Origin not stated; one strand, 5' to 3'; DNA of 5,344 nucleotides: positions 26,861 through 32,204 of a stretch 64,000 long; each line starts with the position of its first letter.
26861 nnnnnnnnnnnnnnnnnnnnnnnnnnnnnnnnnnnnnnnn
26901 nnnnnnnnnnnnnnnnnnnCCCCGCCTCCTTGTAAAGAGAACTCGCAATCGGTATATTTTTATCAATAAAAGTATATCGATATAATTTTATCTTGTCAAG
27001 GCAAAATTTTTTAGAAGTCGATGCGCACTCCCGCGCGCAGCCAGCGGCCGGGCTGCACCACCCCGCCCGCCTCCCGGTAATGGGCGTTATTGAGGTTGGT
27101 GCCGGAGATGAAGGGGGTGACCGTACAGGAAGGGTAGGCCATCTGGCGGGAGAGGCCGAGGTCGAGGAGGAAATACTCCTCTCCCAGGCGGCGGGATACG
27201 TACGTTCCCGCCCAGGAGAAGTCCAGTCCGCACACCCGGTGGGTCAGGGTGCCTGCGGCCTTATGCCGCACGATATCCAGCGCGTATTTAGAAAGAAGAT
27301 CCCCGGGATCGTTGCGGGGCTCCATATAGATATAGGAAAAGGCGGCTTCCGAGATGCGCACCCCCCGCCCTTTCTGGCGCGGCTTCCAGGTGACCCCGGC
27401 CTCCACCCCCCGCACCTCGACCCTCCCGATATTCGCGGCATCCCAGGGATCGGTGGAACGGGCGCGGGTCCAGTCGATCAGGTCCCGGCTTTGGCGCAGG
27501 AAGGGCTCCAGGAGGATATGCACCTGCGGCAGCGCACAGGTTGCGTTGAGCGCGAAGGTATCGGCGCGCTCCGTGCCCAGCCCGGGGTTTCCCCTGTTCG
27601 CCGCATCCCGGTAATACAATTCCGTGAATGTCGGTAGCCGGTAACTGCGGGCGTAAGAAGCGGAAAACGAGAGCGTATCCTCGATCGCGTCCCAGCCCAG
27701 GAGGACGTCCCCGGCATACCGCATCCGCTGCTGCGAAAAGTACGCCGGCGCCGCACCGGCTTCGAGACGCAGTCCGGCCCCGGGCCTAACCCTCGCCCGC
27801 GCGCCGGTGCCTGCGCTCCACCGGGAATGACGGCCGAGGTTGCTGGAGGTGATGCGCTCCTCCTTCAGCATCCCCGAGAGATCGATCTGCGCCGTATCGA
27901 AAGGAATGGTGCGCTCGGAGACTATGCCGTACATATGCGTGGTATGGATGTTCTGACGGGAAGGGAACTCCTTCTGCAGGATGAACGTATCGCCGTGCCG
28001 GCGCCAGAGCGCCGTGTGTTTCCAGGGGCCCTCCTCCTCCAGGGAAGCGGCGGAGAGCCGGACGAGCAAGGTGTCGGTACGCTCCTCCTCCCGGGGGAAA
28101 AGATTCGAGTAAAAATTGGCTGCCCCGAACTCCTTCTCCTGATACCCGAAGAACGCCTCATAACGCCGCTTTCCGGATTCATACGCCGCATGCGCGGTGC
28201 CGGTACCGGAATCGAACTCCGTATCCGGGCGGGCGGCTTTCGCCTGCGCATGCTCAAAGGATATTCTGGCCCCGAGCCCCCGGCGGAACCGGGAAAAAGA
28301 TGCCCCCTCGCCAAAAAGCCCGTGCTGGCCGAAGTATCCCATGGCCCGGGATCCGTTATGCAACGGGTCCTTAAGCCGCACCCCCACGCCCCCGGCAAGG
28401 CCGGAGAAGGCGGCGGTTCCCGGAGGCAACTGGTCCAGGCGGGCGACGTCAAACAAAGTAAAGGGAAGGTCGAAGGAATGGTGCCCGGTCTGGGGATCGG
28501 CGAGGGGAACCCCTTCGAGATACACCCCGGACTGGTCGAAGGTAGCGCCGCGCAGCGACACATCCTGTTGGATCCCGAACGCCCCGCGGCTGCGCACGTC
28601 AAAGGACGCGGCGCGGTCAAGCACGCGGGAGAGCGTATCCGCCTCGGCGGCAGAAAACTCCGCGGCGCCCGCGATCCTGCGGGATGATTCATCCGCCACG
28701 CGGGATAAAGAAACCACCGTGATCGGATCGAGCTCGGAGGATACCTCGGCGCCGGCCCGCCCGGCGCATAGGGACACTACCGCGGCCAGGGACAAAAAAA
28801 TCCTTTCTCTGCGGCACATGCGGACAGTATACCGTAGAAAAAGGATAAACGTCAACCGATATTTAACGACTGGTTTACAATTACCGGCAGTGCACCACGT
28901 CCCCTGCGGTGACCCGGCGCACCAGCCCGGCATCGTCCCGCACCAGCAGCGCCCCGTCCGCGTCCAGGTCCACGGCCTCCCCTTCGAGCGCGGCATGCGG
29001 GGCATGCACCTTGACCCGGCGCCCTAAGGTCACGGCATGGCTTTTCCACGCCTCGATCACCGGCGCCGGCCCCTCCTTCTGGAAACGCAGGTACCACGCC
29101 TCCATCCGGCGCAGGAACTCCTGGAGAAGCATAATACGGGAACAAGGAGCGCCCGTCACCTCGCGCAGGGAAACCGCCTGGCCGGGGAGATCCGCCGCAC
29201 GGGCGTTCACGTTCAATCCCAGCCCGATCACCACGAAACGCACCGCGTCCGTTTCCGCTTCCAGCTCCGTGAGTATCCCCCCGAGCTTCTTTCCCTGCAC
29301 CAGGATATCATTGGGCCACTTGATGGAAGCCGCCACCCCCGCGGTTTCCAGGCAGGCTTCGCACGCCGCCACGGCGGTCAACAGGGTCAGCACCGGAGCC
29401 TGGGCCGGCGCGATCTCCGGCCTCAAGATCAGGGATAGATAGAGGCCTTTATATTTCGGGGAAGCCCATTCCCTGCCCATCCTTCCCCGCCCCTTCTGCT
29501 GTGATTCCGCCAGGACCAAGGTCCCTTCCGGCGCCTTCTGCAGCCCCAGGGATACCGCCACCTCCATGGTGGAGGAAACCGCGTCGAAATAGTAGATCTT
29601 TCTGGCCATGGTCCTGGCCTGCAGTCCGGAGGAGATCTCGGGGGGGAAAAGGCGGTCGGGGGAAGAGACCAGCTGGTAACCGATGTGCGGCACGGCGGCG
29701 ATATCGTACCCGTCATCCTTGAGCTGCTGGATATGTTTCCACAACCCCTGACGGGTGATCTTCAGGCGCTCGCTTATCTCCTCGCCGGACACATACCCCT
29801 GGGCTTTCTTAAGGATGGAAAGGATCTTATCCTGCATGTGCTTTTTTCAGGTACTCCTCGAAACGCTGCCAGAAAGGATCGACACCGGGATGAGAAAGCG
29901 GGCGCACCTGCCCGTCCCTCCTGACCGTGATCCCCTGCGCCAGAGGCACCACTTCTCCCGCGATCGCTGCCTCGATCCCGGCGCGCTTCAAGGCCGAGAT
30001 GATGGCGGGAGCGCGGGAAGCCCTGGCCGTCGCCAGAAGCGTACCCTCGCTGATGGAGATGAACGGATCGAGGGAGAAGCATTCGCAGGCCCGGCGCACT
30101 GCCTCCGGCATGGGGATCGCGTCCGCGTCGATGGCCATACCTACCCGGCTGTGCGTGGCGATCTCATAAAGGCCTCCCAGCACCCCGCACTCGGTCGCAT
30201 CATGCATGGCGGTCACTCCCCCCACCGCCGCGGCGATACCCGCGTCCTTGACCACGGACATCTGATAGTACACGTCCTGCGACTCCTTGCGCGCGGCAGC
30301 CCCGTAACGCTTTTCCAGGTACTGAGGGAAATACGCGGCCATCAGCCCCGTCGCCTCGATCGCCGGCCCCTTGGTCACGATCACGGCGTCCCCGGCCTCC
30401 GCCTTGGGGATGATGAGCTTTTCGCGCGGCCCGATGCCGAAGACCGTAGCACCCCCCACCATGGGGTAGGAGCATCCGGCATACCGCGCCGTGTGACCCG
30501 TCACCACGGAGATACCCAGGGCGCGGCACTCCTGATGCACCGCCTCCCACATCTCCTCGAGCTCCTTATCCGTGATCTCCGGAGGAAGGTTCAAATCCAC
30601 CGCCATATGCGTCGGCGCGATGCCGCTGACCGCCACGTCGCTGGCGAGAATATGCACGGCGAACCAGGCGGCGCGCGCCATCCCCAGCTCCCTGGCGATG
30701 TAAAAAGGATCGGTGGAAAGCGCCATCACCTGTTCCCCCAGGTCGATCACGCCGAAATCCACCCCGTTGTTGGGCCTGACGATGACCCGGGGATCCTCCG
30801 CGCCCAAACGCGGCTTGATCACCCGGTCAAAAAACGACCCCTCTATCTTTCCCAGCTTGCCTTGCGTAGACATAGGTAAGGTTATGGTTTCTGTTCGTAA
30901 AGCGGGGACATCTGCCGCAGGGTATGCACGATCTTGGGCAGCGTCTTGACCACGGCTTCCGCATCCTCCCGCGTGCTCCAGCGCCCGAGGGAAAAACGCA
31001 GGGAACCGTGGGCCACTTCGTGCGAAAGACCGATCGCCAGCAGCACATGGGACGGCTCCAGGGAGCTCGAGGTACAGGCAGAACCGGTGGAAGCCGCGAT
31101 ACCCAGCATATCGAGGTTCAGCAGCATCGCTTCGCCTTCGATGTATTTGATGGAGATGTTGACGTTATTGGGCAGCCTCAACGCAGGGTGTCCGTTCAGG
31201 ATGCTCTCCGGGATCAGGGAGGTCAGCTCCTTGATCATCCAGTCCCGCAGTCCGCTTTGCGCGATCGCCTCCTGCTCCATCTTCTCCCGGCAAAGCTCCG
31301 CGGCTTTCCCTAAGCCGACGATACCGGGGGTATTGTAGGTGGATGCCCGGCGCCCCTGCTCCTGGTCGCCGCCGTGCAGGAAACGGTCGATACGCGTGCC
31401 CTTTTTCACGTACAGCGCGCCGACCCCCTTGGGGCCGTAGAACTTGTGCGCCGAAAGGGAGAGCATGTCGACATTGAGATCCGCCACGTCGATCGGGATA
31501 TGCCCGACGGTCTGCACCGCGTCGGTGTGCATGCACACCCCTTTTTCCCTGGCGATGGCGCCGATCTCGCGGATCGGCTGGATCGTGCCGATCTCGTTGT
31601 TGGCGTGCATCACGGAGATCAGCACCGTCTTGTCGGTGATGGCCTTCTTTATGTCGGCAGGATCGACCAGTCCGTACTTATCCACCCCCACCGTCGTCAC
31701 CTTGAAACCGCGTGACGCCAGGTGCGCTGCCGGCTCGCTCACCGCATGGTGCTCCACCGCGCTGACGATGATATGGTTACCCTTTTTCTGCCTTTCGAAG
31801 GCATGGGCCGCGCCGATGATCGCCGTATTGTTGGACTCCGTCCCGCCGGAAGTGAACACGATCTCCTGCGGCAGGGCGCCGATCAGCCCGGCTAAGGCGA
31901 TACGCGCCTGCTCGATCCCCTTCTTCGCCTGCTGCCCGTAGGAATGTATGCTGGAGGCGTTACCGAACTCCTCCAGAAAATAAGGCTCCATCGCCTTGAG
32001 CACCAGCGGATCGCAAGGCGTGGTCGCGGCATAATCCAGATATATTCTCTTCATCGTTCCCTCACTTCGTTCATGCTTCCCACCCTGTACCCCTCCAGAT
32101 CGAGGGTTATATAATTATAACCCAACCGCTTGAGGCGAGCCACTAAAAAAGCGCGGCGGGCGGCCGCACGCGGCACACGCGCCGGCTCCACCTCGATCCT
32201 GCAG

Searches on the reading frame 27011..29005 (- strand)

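Call 68: search_protein_families(library=pfam, proteins=[window:27011-29005:-], max_evalue=0.00001)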
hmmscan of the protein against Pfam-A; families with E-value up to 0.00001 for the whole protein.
window:27011-29005:- (664 aa): 2 families
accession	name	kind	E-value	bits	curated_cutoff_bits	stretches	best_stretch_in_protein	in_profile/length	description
PF00593.30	TonB_dep_Rec_b-barrel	-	3.6e-15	57.2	27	1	256-589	50-377/436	TonB dependent receptor-like, beta-barrel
PF07715.20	Plug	-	3.6e-06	27.9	23.9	1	108-199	8-98/107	TonB-dependent Receptor Plug Domain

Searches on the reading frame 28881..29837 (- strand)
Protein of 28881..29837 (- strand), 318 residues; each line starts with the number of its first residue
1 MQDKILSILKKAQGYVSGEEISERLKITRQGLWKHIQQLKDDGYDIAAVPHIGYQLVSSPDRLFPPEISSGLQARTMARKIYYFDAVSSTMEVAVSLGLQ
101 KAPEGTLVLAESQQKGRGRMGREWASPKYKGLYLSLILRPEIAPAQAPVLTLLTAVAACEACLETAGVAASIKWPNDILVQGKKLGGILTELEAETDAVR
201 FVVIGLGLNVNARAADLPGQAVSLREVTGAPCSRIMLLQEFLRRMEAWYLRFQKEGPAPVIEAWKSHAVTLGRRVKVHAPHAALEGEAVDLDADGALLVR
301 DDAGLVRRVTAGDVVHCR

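Call 68: search_protein_families(library=pfam, proteins=[window:28881-29837:-], max_evalue=0.00001)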
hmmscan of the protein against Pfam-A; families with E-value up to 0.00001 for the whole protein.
window:28881-29837:- (318 aa): 5 families
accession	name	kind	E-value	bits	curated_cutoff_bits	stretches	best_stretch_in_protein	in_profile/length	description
PF03099.24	BPL_LplA_LipB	-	2.1e-23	83.1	21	1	84-209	2-133/133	Biotin/lipoate A/B protein ligase family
PF08279.18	HTH_11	-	1.9e-15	56.9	25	1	3-55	3-55/55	HTH domain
PF02237.23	BPL_C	-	8.6e-12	45.2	21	1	270-316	1-47/48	Biotin protein ligase C terminal domain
PF16917.10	BPL_LplA_LipB_2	-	2.4e-11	44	27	1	131-265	41-182/183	Biotin/lipoate A/B protein ligase family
PF13412.12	HTH_24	-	1.8e-06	27.9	21.9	1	4-44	7-46/48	Winged helix-turn-helix DNA-binding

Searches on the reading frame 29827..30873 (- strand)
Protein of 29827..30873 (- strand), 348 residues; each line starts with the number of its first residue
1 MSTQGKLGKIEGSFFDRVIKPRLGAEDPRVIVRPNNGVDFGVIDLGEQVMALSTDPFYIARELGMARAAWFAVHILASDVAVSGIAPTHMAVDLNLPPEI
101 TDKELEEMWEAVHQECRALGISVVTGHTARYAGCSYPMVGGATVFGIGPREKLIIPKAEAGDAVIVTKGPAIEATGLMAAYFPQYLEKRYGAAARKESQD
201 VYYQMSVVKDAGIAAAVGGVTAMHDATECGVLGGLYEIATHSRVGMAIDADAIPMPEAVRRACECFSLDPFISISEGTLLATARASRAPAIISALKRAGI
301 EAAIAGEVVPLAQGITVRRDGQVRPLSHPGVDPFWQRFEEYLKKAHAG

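Call 68: search_protein_families(library=pfam, proteins=[window:29827-30873:-], max_evalue=0.00001)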
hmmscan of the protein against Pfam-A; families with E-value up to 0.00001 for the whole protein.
window:29827-30873:- (348 aa): 2 families
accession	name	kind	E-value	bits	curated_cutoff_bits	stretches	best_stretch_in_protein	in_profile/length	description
PF02769.27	AIRS_C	-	1.6e-22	80.8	23.1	1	159-310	1-147/156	AIR synthase related protein, C-terminal domain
PF00586.29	AIRS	-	1.4e-12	48.5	24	1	39-145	3-109/112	AIR synthase related protein, N-terminal domain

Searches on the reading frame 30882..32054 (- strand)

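Call 68: search_protein_families(library=pfam, proteins=[window:30882-32054:-], max_evalue=0.00001)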
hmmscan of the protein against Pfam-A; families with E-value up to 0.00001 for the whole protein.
window:30882-32054:- (390 aa): 3 families
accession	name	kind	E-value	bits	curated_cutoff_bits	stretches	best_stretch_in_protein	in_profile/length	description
PF00266.25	Aminotran_5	-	1.2e-90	304.6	21.5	1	4-367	1-370/371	Aminotransferase class-V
PF01212.27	Beta_elim_lyase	-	1.9e-10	41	27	1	63-204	48-199/288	Beta-eliminating lyase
PF01041.23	DegT_DnrJ_EryC1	-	1.4e-07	31.5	19.8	1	78-184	51-151/360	DegT/DnrJ/EryC1/StrS aminotransferase family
